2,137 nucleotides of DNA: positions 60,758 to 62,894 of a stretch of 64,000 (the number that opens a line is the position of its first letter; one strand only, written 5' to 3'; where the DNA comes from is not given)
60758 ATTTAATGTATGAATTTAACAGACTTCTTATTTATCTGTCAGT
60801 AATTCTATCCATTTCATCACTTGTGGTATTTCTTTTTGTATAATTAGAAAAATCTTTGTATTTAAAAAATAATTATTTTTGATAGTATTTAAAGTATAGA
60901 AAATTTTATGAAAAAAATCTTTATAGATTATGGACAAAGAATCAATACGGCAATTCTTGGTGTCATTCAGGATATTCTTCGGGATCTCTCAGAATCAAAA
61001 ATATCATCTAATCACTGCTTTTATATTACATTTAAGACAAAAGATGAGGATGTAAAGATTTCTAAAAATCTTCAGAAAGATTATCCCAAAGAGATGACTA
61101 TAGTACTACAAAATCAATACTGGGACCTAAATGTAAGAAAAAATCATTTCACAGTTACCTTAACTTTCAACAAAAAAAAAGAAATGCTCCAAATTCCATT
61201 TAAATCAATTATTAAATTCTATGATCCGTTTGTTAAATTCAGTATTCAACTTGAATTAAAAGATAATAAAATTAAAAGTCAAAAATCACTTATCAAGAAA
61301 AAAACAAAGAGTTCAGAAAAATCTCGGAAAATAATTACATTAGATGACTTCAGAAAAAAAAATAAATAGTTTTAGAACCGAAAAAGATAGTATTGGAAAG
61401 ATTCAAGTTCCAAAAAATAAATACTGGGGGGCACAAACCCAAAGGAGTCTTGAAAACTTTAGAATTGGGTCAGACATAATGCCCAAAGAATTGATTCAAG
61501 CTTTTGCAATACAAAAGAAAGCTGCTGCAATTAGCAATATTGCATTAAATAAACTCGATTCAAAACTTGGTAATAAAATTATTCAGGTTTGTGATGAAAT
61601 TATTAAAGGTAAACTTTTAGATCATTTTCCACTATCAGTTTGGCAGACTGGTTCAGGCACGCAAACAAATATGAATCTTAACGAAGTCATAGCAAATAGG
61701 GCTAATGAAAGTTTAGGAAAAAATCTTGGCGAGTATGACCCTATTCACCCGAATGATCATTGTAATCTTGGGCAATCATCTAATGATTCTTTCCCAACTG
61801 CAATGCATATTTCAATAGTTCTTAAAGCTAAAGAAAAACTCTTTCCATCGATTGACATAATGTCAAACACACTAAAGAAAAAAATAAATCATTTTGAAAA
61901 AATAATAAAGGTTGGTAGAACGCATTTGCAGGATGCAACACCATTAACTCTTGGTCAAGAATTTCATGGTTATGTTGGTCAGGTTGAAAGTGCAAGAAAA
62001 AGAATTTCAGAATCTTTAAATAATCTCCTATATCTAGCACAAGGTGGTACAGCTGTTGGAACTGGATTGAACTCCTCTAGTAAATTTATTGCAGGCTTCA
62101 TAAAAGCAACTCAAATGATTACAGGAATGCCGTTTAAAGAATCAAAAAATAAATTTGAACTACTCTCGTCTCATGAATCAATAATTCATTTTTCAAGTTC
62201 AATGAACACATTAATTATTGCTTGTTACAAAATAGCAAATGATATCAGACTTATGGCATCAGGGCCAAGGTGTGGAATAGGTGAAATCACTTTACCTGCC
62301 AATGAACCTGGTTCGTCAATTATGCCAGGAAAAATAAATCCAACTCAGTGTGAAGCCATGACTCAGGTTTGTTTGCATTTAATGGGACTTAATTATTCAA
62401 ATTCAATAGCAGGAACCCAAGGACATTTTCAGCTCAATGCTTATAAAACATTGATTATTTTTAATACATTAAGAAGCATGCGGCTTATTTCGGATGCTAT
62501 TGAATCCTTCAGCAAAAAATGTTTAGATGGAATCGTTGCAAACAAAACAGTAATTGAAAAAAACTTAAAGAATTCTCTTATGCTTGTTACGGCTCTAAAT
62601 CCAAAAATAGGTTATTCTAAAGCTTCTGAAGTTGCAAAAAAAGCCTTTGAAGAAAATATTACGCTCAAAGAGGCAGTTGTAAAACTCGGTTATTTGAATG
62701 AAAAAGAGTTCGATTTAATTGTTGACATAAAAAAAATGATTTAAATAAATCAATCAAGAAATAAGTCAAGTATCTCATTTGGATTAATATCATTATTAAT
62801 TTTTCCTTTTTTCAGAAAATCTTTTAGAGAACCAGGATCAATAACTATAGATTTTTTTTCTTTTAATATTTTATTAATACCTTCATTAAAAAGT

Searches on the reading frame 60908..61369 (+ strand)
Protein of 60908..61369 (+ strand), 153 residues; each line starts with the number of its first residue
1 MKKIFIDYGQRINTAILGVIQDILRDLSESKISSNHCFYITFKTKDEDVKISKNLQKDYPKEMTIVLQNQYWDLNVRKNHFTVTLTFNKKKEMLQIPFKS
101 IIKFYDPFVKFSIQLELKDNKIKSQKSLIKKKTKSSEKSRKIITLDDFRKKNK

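Call 28: search_protein_families(library=pfam, proteins=[window:60908-61369:+], max_evalue=0.001)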
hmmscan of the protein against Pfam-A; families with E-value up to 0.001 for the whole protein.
window:60908-61369:+ (153 aa): 1 family
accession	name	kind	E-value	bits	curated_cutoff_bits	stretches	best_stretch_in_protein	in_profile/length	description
PF04386.18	SspB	-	3.2e-32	112.1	27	1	13-136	4-127/156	Stringent starvation protein B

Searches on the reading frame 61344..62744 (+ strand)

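Call 28: search_protein_families(library=pfam, proteins=[window:61344-62744:+], max_evalue=0.001)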
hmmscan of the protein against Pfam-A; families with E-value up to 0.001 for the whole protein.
window:61344-62744:+ (466 aa): 2 families
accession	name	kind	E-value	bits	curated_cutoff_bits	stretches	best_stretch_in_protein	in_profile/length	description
PF00206.25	Lyase_1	-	6.4e-100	335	27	1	18-348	1-312/312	Lyase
PF10415.14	FumaraseC_C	-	4.6e-22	78.6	32.5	1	414-466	1-53/54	Fumarase C C-terminus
